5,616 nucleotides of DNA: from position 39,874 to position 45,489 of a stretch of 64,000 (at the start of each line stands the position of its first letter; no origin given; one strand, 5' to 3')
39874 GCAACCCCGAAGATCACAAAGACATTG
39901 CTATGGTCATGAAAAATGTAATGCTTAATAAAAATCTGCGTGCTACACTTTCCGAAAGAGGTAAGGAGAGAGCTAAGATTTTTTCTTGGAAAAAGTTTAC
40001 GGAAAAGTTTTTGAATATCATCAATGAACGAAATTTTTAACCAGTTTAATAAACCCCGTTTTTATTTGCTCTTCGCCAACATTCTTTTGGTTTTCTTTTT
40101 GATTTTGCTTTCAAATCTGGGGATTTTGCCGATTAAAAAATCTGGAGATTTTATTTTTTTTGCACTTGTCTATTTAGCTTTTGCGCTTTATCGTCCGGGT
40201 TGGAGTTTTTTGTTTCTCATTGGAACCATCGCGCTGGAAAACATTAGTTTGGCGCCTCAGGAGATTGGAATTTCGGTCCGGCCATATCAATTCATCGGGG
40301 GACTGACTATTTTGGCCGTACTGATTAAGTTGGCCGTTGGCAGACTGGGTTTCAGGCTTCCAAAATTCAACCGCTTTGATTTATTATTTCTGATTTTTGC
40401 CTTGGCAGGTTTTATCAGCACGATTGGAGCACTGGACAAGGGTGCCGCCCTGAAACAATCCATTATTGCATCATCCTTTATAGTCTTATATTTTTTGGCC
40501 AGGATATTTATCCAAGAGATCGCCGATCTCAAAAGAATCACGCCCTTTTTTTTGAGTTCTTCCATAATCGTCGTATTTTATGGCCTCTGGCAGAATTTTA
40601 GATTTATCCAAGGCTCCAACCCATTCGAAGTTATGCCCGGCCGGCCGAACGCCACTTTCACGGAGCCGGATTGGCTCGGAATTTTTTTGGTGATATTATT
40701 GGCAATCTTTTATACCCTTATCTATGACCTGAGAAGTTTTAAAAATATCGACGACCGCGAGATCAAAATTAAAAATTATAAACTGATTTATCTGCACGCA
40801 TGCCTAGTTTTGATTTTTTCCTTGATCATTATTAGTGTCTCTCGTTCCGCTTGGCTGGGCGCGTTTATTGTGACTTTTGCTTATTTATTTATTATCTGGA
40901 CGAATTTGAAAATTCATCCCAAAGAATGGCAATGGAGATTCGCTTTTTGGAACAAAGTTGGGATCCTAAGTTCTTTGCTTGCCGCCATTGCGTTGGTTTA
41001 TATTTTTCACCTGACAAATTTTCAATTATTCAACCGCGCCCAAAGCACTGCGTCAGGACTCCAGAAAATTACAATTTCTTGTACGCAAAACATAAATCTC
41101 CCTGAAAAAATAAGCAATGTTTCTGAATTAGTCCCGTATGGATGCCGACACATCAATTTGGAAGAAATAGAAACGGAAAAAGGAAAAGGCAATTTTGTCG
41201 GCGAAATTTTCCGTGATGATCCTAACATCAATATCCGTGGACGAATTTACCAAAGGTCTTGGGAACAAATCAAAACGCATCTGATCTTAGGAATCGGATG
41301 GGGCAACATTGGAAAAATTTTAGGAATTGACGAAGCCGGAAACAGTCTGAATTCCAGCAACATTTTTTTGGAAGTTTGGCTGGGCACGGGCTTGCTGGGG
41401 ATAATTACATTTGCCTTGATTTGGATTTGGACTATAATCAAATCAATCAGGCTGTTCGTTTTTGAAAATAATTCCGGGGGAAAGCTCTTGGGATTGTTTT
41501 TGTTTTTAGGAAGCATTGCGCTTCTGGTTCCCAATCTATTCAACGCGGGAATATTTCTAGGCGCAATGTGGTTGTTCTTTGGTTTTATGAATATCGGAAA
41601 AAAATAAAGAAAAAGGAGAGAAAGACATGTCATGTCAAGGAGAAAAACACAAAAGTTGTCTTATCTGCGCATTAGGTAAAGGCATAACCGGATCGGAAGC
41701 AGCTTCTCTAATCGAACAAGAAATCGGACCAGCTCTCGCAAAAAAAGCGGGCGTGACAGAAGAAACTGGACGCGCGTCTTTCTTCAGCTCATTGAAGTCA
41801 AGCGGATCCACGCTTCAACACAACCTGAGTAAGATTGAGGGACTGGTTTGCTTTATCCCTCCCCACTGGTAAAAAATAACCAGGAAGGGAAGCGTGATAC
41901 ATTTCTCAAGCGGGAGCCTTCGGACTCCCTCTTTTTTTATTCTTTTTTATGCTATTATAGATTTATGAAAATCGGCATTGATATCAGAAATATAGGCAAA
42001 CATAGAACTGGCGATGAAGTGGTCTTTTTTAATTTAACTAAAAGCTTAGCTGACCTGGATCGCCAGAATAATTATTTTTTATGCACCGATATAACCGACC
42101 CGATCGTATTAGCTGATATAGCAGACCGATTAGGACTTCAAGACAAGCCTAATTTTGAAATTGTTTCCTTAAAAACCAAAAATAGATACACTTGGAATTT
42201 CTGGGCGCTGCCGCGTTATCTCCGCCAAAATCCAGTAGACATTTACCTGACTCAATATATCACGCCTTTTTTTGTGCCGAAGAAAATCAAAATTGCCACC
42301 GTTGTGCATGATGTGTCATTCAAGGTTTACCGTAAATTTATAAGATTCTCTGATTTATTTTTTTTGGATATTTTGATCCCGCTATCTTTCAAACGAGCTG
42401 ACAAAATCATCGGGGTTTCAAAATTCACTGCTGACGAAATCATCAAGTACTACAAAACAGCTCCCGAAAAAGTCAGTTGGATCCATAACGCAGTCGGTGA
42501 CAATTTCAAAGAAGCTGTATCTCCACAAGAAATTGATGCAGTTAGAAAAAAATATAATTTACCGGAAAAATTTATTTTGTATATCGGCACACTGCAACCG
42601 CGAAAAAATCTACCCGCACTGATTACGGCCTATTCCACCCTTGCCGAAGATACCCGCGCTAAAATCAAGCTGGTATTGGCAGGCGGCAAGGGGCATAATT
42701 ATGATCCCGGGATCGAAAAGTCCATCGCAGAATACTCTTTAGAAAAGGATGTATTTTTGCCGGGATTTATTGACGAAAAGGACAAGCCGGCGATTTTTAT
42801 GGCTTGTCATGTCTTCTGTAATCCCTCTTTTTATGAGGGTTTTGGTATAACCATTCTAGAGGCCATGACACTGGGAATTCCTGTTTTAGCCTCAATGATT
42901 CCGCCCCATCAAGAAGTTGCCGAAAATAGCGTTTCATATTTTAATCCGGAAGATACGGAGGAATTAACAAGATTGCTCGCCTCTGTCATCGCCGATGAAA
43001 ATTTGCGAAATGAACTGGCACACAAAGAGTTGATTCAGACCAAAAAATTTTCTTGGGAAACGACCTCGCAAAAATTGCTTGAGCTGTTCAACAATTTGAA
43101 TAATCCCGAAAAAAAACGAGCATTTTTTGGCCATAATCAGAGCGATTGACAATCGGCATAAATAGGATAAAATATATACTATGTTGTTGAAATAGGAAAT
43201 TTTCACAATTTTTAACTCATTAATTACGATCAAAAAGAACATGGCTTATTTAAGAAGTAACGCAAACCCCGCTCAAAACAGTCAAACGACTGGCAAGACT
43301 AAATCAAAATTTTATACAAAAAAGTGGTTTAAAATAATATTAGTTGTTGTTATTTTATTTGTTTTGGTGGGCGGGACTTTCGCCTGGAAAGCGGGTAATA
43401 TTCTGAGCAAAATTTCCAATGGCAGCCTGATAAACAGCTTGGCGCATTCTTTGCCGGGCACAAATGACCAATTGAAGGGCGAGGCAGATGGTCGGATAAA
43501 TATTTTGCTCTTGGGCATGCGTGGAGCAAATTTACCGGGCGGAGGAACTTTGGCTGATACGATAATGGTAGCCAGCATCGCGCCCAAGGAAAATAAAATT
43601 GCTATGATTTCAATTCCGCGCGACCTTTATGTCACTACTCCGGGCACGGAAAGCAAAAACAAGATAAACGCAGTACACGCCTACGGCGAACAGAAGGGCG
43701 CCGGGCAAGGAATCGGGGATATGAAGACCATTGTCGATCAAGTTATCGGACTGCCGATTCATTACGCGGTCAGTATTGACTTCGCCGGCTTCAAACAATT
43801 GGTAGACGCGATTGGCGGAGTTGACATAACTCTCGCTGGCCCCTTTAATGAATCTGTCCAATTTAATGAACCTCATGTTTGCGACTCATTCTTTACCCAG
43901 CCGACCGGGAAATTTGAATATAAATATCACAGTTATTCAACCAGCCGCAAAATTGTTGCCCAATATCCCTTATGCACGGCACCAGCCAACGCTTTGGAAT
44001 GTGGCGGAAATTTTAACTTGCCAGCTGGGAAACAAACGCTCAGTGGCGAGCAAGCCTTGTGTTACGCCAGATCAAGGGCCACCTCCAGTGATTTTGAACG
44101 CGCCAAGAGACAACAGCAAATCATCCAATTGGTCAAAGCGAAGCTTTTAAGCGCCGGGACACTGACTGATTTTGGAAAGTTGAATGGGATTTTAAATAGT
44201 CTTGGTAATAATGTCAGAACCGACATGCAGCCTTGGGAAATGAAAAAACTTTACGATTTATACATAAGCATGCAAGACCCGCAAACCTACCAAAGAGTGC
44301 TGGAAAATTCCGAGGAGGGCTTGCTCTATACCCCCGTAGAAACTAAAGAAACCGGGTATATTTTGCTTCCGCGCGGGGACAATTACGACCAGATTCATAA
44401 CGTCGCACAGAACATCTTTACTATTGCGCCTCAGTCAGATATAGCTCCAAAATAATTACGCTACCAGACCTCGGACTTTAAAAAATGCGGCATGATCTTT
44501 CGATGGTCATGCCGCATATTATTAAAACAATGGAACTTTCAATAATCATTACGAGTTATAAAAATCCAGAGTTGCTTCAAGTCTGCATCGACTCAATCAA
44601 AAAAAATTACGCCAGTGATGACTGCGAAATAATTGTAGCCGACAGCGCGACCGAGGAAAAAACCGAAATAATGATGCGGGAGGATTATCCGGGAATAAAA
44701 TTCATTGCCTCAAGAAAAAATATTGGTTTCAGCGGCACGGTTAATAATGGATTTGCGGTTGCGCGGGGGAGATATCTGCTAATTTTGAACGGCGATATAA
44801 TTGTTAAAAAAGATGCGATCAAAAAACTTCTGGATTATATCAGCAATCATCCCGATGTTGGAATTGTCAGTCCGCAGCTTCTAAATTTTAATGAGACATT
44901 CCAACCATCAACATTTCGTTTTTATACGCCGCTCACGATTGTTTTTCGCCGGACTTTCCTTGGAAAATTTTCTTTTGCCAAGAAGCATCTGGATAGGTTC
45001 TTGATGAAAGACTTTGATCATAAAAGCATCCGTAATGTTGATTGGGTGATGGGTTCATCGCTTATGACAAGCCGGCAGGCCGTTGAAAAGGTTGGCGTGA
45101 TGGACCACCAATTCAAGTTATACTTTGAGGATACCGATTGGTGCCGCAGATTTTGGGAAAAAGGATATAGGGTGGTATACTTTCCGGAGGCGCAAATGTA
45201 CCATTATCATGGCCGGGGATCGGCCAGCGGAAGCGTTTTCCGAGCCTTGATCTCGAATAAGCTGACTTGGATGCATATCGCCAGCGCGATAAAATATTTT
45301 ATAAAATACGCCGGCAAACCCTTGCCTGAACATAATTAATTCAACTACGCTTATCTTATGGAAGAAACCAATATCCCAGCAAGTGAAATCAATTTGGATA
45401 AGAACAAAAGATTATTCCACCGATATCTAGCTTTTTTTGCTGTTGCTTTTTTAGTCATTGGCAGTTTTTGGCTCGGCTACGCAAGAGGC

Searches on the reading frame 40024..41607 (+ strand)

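Call 60: search_protein_families(library=pfam, proteins=[window:40024-41607:+], max_evalue=0.00001)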
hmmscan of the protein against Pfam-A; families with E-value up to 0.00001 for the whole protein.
window:40024-41607:+ (527 aa): 1 family
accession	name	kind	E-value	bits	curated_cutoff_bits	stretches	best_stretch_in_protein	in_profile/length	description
PF04932.20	Wzy_C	-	3.3e-16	59.8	31.7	1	260-463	2-148/149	O-Antigen ligase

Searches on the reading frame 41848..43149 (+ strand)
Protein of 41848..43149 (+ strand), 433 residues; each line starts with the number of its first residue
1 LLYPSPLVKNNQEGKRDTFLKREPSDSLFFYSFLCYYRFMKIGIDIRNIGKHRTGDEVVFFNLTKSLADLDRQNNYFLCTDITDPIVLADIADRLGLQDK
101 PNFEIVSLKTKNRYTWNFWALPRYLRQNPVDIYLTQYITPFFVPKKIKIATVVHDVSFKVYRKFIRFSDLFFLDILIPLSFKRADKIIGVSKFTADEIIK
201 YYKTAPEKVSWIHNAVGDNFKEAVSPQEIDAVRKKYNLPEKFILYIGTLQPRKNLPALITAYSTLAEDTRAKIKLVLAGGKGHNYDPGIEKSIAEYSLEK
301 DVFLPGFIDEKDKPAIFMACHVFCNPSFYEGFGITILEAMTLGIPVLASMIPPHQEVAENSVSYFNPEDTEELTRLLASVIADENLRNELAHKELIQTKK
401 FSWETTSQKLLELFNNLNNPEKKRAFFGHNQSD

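Call 60: search_protein_families(library=pfam, proteins=[window:41848-43149:+], max_evalue=0.00001)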
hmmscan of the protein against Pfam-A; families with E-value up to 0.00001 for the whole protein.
window:41848-43149:+ (433 aa): 4 families
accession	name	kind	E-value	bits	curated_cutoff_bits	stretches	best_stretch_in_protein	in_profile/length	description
PF00534.26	Glycos_transf_1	-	4.1e-34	118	26.4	1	233-391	6-166/172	Glycosyl transferases group 1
PF13692.12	Glyco_trans_1_4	-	4.6e-23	82.5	27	1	241-383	2-142/142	Glycosyl transferases group 1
PF13439.12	Glyco_transf_4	-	9.9e-14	52.1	28.5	1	57-216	5-166/170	Glycosyltransferase Family 4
PF20706.3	GT4-conflict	-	2.9e-08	33.6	26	1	182-349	145-311/385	Family 4 Glycosyltransferase in conflict systems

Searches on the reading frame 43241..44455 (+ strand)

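Call 60: search_protein_families(library=pfam, proteins=[window:43241-44455:+], max_evalue=0.00001)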
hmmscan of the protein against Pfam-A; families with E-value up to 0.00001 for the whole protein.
window:43241-44455:+ (404 aa): 1 family
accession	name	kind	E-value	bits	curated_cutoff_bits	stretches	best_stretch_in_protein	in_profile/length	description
PF03816.19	LytR_cpsA_psr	-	4.2e-34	118.3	24.6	1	105-302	2-148/150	LytR_cpsA_psr family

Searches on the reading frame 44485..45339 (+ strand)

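Call 60: search_protein_families(library=pfam, proteins=[window:44485-45339:+], max_evalue=0.00001)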
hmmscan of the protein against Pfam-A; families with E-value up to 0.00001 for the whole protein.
window:44485-45339:+ (284 aa): 3 families
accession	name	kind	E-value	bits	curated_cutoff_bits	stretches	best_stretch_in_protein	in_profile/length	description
PF00535.33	Glycos_transf_2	-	6e-22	78.8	23.3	1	19-151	1-132/168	Glycosyl transferase family 2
PF13641.12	Glyco_tranf_2_3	-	1.2e-19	71.7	27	1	18-263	3-228/230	Glycosyltransferase like family 2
PF13632.12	Glyco_trans_2_3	-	7.8e-11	42.6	27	1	98-265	2-142/198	Glycosyl transferase family group 2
